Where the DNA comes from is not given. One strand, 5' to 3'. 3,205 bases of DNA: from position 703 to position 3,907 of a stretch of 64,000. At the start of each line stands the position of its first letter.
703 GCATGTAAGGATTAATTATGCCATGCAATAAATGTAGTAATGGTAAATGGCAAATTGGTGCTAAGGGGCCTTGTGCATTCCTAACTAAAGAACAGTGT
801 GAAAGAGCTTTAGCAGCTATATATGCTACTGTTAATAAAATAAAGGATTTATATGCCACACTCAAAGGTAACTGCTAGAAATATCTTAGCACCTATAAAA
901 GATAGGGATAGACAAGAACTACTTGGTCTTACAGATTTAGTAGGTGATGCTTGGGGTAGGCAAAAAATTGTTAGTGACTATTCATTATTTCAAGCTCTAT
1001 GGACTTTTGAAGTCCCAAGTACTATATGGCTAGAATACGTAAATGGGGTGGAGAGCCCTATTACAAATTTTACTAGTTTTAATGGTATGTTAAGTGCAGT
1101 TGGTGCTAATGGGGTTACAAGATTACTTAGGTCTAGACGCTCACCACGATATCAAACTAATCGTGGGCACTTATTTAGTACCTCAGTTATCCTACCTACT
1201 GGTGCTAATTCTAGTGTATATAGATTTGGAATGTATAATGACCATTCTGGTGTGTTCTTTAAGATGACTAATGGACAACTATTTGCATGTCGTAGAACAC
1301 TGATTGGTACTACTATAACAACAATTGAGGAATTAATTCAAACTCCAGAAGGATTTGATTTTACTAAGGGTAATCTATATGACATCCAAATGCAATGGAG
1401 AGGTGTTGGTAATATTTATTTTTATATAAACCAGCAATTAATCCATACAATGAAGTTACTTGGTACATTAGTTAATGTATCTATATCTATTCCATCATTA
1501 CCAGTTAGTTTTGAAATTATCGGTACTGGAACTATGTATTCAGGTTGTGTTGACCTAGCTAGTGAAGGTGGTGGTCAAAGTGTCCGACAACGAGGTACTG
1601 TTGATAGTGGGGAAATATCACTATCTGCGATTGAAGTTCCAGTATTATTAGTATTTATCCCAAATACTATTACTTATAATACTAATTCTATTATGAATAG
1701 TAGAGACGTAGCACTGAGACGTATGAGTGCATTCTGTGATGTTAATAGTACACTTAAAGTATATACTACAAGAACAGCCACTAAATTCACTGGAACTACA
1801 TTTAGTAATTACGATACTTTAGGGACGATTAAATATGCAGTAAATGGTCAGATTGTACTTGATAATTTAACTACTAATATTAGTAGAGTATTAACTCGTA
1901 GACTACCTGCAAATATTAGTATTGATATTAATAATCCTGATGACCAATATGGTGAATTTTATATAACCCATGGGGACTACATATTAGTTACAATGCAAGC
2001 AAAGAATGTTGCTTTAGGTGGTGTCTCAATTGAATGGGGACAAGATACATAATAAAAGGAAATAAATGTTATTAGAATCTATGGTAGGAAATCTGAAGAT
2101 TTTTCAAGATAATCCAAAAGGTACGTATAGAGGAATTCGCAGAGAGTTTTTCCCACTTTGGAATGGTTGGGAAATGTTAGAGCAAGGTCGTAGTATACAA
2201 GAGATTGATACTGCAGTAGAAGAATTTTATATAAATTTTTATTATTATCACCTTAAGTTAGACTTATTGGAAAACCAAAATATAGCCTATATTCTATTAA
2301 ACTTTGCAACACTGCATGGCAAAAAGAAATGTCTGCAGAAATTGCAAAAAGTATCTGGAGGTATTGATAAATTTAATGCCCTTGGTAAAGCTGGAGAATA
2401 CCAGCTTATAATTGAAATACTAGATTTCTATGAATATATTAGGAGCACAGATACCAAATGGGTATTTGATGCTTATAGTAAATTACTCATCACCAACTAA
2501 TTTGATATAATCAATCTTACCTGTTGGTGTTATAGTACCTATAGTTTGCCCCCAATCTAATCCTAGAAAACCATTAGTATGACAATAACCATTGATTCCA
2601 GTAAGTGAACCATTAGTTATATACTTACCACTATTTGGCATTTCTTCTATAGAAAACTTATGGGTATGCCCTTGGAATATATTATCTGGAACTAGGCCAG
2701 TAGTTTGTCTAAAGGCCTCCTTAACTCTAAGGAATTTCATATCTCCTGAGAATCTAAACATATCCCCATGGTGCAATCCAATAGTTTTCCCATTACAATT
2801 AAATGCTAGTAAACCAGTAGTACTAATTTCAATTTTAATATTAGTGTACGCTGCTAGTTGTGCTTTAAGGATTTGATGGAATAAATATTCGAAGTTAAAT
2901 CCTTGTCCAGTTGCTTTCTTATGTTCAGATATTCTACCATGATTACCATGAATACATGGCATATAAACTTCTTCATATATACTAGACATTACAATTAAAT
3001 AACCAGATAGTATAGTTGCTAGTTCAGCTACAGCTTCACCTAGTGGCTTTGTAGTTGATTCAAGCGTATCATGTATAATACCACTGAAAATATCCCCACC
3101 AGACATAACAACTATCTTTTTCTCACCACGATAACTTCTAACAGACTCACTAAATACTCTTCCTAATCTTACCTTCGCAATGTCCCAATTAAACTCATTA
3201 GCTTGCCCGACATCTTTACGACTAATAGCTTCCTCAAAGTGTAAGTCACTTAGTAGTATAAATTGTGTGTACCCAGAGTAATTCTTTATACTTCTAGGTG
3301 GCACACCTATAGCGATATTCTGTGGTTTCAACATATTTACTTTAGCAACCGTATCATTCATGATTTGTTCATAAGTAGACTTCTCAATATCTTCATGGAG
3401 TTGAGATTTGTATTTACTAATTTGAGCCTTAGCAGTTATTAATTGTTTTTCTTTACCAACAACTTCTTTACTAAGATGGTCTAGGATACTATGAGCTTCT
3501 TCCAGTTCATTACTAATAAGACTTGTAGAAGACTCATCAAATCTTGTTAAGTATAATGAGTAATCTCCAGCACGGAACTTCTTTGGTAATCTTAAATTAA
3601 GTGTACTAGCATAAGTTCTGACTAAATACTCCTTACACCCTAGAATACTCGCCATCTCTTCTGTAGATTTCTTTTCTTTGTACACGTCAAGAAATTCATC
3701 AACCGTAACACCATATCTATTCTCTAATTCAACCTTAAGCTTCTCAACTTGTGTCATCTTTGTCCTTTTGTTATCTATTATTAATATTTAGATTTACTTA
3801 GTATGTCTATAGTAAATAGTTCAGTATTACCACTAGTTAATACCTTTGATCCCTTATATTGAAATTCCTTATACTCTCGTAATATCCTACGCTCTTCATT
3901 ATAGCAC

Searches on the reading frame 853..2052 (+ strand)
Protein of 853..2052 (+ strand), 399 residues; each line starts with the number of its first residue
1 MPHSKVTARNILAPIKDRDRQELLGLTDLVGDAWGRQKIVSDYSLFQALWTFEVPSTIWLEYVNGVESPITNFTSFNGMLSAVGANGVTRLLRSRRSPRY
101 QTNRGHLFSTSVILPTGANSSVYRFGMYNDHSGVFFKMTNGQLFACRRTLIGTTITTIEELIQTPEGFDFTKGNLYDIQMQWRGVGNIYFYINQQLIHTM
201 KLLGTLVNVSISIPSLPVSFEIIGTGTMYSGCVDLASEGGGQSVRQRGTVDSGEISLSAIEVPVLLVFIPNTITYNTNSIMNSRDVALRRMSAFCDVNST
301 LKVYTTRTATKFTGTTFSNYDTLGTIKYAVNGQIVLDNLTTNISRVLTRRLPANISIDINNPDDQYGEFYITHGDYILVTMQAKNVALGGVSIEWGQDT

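Call 9: search_protein_families(library=phrogs, proteins=[window:853-2052:+], max_evalue=0.001)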
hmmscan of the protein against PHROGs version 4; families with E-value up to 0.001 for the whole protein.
window:853-2052:+ (399 aa): 1 family
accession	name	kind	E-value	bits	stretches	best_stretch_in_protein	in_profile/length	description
phrog_1645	-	head and packaging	9e-21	75.2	1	31-335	51-382/440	virion structural protein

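Call 120: find_encoding_contigs(protein=window:853-2052:+, flank=10000, max_places=4)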
Protein window:853-2052:+ (399 aa): no gene with exactly this product is on record in the collection.

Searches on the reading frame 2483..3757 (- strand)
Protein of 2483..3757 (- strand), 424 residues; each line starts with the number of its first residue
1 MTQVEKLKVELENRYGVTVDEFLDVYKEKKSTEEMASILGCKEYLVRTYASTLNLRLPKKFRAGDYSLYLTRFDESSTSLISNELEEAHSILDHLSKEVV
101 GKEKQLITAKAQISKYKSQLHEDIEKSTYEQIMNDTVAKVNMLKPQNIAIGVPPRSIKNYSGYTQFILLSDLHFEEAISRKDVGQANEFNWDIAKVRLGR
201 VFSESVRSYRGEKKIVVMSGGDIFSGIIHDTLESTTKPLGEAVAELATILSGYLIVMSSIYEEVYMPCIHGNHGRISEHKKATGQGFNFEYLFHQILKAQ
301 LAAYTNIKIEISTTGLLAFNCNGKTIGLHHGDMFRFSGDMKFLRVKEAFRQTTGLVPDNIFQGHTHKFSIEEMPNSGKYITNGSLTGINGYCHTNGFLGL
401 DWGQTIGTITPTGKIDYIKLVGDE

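Call 9: search_protein_families(library=phrogs, proteins=[window:2483-3757:-], max_evalue=0.001)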
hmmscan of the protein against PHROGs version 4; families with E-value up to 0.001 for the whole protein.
window:2483-3757:- (424 aa): 2 families
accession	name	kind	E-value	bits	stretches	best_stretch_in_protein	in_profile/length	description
phrog_284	-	DNA, RNA and nucleotide metabolism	1.9e-44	153.2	1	74-422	45-394/398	exonuclease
phrog_704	-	DNA, RNA and nucleotide metabolism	1e-11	45.6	1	25-374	15-339/390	DNA repair exonuclease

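Call 121: find_encoding_contigs(protein=window:2483-3757:-, flank=10000, max_places=4)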
Protein window:2483-3757:- (424 aa): no gene with exactly this product is on record in the collection.
